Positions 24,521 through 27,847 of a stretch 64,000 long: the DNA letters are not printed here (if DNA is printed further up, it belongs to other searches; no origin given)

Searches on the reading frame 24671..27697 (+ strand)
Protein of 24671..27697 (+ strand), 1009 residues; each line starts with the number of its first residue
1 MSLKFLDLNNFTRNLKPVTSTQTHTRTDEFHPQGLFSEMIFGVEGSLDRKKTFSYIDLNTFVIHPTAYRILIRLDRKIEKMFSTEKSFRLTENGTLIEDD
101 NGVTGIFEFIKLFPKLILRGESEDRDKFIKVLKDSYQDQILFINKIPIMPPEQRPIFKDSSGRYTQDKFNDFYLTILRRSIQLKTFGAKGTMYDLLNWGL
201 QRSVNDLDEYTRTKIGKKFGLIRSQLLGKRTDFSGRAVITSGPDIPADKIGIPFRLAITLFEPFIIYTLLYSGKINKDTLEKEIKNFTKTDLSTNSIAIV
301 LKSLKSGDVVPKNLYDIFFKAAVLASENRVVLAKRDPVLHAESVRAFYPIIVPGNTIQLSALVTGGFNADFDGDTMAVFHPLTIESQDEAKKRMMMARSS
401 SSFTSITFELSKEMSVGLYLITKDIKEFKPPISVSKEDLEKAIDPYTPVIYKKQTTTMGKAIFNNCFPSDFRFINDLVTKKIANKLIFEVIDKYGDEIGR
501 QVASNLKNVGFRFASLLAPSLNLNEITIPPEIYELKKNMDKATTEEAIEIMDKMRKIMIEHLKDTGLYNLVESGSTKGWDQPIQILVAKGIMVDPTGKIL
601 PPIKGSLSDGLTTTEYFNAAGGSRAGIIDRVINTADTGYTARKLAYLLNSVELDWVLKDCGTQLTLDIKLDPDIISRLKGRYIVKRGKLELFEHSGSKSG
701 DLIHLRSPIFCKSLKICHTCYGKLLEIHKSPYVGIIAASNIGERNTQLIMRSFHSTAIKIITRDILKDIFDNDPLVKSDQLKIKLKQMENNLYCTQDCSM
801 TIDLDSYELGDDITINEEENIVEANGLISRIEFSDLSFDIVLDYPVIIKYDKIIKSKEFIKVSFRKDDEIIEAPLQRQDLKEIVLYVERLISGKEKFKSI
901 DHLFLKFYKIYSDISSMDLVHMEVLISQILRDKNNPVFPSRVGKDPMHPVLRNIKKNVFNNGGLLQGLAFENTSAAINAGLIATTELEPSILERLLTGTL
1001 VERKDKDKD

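Call 22: search_protein_families(library=pfam, proteins=[window:24671-27697:+], max_evalue=0.001)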
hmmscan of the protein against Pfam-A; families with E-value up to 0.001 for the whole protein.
window:24671-27697:+ (1009 aa): 4 families
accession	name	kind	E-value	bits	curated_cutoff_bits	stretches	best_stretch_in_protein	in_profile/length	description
PF00623.25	RNA_pol_Rpb1_2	-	2.1e-27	96.8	25.3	1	228-395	1-165/166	RNA polymerase Rpb1, domain 2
PF04998.22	RNA_pol_Rpb1_5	-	1.2e-16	61.4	28.5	1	610-854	1-198/267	RNA polymerase Rpb1, domain 5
PF04983.23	RNA_pol_Rpb1_3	-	0.00015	22.1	28.9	1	414-516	37-152/162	RNA polymerase Rpb1, domain 3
PF04997.17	RNA_pol_Rpb1_1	-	0.0003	20.7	39.7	0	138-194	203-259/312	RNA polymerase Rpb1, domain 1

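Call 31: search_dna_similar(query=window:24671-27697:+, collection=phages, mode=protein, max_evalue=0.00001, max_rows=15)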
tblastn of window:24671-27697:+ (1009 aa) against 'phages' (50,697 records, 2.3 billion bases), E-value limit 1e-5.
Records with a match: 347; places in all: 451; records where one place covers at least 80% of the query: 0.
Best place of each record, by identity: <60% 347.
By first word of the organism name: Pseudomonas 80; Erwinia 62; Vibrio 29; Salmonella 28; Aeromonas 19; Serratia 19; Klebsiella 16; Staphylococcus 12; Rhizobium 10; Ralstonia 10; and 23 more.
By host as written in the record: - 38; Erwinia amylovora 35; Pseudomonas aeruginosa 32; Erwinia amylovora ATCC 29780 19; Klebsiella pneumoniae 14; Staphylococcus aureus 9; Aeromonas hydrophila 9; Pseudomonas aeruginosa PAO1 8; and 106 more.
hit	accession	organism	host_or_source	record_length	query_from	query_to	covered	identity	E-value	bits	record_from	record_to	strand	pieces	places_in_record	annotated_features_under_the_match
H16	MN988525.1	Rhizobium phage RHph_Y65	Rhizobium phaseoli INC1-2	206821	43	761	71%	26.4%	1e-44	182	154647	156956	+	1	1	DNA-directed RNA polymerase beta' subunit protein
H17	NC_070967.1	Rhizobium phage RHph_Y65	Rhizobium phaseoli INC1-2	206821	43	761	71%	26.4%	1e-44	182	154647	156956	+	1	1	DNA-directed RNA polymerase beta' subunit protein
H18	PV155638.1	Cobetia phage Carin-5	Cobetia marina DSMZ 4741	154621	49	806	75%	24.9%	5e-38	161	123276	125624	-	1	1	DNA-directed RNA polymerase subunit beta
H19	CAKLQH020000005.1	Acinetobacter phage MD-2021a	not known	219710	121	754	63%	28.5%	2e-57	223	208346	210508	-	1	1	rpoC: DNA-directed RNA polymerase subunit beta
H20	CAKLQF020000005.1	Acinetobacter phage MD-2021a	not known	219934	121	754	63%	28.5%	2e-57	223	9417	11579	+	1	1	rpoC: DNA-directed RNA polymerase subunit beta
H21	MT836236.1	Bacteriophage sp.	human fecal samples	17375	139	755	61%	28.0%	5e-56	218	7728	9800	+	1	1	record has no annotation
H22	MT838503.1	Bacteriophage sp.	human fecal samples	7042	141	765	62%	26.9%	2e-45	184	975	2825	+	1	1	record has no annotation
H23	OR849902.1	Staphylococcus phage SA 1298 Kay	Staphylococcus aureus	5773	141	758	61%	27.1%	3e-55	215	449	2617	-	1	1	record has no annotation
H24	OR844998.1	Staphylococcus phage SA 1306 Kay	Staphylococcus aureus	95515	141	758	61%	27.1%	5e-55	215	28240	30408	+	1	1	record has no annotation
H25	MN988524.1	Rhizobium phage RHph_TM3_3_6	Rhizobium phaseoli T3_6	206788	141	761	62%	26.9%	3e-44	181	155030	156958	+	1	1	DNA-directed RNA polymerase beta' subunit protein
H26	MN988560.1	Rhizobium phage RHph_TM21B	R. phaseoli INC 1-2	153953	141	761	62%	26.9%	3e-44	181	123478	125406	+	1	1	DNA-directed RNA polymerase beta' subunit protein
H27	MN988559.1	Rhizobium phage RHph_TM39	R. phaseoli S20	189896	141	761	62%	26.9%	3e-44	181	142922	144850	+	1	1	DNA-directed RNA polymerase beta' subunit protein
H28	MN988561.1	Rhizobium phage RHph_TM61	R. etli NXC12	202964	141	761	62%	26.9%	3e-44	181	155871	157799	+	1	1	DNA-directed RNA polymerase beta' subunit protein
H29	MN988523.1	Rhizobium phage RHph_TM2_3B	Rhizobium phaseoli T2_3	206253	141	761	62%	26.9%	3e-44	181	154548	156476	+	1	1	DNA-directed RNA polymerase beta' subunit protein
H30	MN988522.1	Rhizobium phage RHph_TM40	Rhizobium leg. CIAT894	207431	141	761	62%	26.9%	3e-44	181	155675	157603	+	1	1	DNA-directed RNA polymerase beta' subunit protein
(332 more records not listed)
